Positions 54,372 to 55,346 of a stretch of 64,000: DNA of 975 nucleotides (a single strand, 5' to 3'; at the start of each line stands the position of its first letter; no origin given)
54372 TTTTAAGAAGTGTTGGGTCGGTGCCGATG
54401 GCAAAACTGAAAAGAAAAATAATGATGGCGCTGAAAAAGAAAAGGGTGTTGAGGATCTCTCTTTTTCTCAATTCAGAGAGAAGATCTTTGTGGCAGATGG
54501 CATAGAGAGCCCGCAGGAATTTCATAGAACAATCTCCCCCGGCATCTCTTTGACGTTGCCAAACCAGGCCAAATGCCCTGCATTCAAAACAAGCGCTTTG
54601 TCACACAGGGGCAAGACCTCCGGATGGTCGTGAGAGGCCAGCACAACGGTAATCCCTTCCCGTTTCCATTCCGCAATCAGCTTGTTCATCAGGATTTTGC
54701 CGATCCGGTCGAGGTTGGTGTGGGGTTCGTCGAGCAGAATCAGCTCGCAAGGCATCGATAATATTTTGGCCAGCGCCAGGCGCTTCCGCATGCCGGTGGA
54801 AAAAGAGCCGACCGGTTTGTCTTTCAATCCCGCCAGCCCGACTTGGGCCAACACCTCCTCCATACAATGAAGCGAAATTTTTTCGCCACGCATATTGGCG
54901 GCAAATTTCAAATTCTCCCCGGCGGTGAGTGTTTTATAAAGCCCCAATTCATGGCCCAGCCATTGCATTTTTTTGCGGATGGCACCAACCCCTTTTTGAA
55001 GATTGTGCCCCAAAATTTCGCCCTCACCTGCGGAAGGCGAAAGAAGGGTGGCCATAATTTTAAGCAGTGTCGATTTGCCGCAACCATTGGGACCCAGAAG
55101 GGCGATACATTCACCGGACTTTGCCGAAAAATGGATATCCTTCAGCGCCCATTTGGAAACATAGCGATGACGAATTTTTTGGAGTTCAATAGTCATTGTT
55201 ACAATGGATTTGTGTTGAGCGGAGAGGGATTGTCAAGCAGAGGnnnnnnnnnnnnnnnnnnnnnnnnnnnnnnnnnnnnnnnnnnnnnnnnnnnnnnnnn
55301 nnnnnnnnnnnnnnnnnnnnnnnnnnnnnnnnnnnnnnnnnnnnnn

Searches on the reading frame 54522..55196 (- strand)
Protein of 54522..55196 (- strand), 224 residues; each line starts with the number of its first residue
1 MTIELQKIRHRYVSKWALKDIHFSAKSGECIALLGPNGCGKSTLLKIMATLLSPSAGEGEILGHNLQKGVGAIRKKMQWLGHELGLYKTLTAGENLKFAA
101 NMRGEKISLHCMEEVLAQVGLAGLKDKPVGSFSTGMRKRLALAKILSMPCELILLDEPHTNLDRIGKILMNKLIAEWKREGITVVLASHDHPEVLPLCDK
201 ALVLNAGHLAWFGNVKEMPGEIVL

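Call 72: search_protein_families(library=pfam, proteins=[window:54522-55196:-], max_evalue=0.00001)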
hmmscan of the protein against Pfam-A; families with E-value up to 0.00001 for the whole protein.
window:54522-55196:- (224 aa): 2 families
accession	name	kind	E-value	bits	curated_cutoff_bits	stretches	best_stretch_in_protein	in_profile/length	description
PF00005.33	ABC_tran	-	3.9e-31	108.9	25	1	18-159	1-136/137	ABC transporter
PF13304.12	AAA_21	-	3.4e-11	44.2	27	0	128-195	234-303/304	AAA domain, putative AbiEii toxin, Type IV TA system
